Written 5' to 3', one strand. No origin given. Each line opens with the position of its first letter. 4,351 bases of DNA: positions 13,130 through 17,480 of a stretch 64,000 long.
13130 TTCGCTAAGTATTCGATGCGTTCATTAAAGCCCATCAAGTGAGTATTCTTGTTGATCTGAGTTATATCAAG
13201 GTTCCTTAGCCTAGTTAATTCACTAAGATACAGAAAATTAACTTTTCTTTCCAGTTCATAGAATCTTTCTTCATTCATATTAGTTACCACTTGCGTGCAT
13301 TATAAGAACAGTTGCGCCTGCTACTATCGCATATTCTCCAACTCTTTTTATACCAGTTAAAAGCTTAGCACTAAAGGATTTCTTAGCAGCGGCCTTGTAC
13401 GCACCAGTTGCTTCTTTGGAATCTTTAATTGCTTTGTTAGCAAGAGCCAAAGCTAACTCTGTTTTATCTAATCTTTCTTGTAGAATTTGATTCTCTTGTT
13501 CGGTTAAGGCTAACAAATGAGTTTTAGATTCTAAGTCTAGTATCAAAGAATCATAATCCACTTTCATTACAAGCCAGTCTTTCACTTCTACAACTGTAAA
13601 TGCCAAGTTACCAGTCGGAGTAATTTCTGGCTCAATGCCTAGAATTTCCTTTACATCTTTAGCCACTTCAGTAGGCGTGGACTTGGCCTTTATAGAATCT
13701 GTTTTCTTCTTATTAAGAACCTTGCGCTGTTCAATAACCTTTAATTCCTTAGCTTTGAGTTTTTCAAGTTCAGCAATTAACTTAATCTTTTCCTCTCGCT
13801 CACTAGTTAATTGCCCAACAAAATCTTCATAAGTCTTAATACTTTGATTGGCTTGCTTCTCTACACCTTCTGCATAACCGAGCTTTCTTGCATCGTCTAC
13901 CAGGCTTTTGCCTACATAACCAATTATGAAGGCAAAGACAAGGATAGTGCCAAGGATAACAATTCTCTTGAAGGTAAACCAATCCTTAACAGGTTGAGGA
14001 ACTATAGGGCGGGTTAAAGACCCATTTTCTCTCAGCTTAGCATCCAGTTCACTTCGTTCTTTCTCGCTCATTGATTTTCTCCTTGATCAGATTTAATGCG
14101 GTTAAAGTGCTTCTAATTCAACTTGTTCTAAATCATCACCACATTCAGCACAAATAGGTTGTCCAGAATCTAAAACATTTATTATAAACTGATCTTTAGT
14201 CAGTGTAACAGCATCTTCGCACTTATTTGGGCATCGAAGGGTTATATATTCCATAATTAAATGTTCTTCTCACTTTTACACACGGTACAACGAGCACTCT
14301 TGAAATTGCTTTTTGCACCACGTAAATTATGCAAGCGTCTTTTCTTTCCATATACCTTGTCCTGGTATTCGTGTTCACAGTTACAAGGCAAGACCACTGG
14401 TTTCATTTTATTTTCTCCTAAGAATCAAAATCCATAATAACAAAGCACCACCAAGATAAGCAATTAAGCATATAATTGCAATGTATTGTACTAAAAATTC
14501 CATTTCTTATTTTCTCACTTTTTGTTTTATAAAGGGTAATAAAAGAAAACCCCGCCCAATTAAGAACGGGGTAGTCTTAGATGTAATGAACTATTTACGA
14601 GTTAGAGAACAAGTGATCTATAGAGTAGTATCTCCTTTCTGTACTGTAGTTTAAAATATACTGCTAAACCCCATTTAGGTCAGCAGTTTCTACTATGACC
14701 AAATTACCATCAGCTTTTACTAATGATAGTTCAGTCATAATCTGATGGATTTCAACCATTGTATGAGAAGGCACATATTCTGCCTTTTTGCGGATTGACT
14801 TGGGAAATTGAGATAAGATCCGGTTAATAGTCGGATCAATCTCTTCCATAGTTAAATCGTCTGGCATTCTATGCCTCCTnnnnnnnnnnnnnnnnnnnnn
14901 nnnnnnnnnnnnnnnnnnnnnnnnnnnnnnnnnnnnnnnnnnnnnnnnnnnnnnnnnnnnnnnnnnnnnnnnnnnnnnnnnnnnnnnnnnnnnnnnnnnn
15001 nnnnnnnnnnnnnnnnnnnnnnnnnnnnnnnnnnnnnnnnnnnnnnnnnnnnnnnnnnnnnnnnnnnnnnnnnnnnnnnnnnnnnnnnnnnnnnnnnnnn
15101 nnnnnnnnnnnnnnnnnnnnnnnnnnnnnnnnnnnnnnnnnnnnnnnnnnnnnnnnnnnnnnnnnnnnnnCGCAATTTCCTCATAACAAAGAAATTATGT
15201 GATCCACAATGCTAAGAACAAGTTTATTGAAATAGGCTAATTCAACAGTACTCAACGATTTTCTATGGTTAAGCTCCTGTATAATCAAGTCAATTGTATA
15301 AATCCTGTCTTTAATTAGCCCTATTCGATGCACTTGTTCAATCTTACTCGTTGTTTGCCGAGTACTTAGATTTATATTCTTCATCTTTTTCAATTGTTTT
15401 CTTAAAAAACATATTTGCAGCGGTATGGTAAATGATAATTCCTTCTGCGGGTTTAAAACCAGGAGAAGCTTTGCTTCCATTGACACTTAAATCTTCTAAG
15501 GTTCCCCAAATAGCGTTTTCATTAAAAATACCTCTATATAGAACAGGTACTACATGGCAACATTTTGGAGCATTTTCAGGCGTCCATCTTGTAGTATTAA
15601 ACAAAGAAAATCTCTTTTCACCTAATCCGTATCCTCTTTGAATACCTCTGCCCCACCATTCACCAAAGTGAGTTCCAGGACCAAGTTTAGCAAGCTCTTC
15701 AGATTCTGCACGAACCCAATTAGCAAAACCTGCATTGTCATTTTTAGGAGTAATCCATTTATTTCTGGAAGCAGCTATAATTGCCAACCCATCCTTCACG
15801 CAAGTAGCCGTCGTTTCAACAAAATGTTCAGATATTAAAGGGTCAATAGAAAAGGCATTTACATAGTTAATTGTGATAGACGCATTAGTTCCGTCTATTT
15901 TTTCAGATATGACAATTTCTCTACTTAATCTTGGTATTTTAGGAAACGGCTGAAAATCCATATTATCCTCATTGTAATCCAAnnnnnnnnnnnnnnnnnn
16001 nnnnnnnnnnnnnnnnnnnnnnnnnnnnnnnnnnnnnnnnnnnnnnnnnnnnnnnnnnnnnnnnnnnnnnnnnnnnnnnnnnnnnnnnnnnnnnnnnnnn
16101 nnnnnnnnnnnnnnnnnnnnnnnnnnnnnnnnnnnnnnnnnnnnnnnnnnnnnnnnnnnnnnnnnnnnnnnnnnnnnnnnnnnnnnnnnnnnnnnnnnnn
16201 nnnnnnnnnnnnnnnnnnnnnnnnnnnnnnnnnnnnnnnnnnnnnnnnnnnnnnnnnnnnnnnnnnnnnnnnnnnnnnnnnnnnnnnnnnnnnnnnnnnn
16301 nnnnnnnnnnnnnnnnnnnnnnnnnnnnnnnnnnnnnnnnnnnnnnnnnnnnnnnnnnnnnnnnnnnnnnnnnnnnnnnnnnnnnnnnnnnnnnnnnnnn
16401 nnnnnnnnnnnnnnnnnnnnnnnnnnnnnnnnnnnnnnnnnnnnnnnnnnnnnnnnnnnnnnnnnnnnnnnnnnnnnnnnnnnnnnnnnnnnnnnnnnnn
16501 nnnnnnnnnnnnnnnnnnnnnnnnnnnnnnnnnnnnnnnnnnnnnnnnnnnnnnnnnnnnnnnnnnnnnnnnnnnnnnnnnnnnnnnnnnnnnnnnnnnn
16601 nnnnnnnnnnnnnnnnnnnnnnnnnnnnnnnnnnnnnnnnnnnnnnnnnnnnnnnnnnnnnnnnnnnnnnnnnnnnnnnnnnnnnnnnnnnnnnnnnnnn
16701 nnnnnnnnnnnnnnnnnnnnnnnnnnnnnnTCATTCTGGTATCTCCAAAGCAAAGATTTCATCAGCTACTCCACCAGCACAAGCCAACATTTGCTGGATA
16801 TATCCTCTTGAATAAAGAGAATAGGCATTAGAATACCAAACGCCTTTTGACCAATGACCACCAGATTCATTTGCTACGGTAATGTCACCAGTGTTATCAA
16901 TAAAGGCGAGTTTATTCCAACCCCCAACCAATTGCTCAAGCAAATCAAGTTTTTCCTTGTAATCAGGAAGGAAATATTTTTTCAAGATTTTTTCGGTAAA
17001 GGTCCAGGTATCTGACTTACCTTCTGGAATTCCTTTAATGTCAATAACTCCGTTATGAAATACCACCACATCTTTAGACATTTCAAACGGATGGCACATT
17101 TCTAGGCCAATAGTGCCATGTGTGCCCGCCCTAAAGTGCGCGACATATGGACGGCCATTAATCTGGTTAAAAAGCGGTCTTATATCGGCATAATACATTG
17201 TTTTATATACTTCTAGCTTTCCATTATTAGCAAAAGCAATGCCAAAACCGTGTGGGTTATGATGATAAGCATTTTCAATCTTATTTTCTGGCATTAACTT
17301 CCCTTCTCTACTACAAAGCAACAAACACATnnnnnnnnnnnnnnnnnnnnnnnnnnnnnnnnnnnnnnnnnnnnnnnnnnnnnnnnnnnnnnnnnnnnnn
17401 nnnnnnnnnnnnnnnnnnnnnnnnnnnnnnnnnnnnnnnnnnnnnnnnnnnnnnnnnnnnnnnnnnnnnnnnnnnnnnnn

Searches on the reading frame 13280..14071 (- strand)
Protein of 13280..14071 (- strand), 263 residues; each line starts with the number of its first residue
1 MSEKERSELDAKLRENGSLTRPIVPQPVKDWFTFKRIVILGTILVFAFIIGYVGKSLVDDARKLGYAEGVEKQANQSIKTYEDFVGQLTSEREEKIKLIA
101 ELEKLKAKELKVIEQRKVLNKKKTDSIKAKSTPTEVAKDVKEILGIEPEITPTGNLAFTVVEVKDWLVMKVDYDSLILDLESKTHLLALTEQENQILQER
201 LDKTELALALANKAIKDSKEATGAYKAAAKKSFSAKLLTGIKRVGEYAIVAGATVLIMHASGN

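Call 29: search_protein_families(library=phrogs, proteins=[window:13280-14071:-], max_evalue=0.001)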
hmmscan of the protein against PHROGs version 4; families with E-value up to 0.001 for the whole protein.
window:13280-14071:- (263 aa): 1 family
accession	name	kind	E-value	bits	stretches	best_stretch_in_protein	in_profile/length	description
phrog_4297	-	lysis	4.8e-06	27.7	1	31-125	7-103/130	Rz-like spanin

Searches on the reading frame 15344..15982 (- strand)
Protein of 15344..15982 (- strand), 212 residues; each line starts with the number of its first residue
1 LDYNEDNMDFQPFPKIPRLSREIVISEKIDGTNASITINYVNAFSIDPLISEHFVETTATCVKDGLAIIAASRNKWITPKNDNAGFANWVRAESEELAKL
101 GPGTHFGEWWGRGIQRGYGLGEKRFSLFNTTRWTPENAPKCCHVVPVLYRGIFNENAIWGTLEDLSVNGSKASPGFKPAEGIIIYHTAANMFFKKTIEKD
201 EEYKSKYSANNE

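Call 29: search_protein_families(library=phrogs, proteins=[window:15344-15982:-], max_evalue=0.001)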
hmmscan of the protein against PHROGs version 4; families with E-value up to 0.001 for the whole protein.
window:15344-15982:- (212 aa): 2 families
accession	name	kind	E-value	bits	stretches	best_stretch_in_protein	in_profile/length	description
phrog_548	-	DNA, RNA and nucleotide metabolism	7e-30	105.3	1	14-193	7-219/341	RNA ligase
phrog_24030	-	DNA, RNA and nucleotide metabolism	0.00065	20.1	0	19-54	162-197/342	RNA ligase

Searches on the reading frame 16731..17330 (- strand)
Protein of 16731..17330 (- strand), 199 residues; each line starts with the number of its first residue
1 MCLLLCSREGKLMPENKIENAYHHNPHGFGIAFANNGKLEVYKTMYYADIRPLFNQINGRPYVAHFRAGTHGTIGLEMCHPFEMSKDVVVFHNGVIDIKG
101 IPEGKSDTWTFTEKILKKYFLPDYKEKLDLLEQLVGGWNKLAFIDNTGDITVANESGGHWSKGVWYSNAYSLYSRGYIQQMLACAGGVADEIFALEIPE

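Call 29: search_protein_families(library=phrogs, proteins=[window:16731-17330:-], max_evalue=0.001)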
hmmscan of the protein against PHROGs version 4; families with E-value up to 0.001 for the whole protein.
window:16731-17330:- (199 aa): 1 family
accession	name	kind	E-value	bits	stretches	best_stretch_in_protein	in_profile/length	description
phrog_25883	-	unknown function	1.2e-09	38.8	1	15-172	15-188/299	-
